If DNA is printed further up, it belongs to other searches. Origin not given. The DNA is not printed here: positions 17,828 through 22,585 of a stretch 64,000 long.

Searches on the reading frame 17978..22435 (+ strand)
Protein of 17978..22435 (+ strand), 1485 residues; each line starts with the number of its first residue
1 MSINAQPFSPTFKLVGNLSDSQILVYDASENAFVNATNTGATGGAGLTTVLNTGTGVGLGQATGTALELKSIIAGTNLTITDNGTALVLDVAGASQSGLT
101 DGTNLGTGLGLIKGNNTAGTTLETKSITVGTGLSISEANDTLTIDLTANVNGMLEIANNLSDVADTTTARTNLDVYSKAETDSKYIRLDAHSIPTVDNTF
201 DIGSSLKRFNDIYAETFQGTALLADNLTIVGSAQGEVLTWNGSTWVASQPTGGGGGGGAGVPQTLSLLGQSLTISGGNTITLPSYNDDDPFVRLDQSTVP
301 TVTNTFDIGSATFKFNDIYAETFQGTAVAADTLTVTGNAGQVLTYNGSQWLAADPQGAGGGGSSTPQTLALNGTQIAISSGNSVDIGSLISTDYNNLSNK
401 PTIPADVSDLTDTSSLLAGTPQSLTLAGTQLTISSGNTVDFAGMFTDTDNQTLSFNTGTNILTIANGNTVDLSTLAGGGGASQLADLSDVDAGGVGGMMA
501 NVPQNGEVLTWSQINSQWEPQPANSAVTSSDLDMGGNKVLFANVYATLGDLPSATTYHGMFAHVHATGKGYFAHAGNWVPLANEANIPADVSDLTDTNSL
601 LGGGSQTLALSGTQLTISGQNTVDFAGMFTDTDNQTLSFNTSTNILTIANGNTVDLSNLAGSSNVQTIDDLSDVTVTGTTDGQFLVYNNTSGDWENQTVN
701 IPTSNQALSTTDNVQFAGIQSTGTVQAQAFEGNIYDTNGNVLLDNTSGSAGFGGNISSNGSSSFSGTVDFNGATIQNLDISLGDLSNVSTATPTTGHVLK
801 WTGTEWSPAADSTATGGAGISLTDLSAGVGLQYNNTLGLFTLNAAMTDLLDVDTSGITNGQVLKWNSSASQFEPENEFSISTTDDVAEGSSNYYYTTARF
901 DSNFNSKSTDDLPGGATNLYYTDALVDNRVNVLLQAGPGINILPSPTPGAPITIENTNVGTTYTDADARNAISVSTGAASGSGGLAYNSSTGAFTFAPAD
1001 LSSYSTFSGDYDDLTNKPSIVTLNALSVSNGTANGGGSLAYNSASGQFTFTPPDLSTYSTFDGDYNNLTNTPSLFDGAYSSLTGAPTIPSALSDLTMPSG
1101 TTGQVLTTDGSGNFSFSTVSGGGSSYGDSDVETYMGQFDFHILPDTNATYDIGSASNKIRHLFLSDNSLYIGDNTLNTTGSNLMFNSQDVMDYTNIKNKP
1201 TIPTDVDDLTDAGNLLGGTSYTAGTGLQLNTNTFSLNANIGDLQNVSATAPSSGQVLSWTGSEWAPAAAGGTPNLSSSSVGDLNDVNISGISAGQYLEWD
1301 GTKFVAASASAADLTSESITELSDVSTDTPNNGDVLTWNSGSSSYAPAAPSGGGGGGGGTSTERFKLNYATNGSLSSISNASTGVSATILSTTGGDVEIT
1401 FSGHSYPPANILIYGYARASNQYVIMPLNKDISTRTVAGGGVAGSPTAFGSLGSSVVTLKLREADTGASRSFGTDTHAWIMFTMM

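Call 8: search_protein_families(library=pfam, max_evalue=0.001, proteins=[window:17978-22435:+])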
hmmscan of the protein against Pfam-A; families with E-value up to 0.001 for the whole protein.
window:17978-22435:+ (1485 aa): 0 families

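Call 9: search_protein_families(library=phrogs, max_evalue=0.001, proteins=[window:17978-22435:+])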
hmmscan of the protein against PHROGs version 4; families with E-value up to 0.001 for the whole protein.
window:17978-22435:+ (1485 aa): 7 families
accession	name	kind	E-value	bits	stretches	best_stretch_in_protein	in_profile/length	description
phrog_9729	-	tail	8.1e-52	177.8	6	461-597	448-559/750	tail fiber protein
phrog_9627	-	unknown function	4.7e-34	118.7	4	226-356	469-538/676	-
phrog_13853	-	unknown function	6.4e-12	46.7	1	648-767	9-119/151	-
phrog_19602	-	tail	1.4e-10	41.6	2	181-225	338-383/504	tail fiber protein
phrog_677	-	tail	6.9e-10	39.9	1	538-716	124-318/412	baseplate wedge tail fiber protein connector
phrog_32934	-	unknown function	5.9e-08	32.6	1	664-879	113-325/577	-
phrog_4465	-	tail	8.5e-07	29.6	1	153-192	75-114/342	tail fiber protein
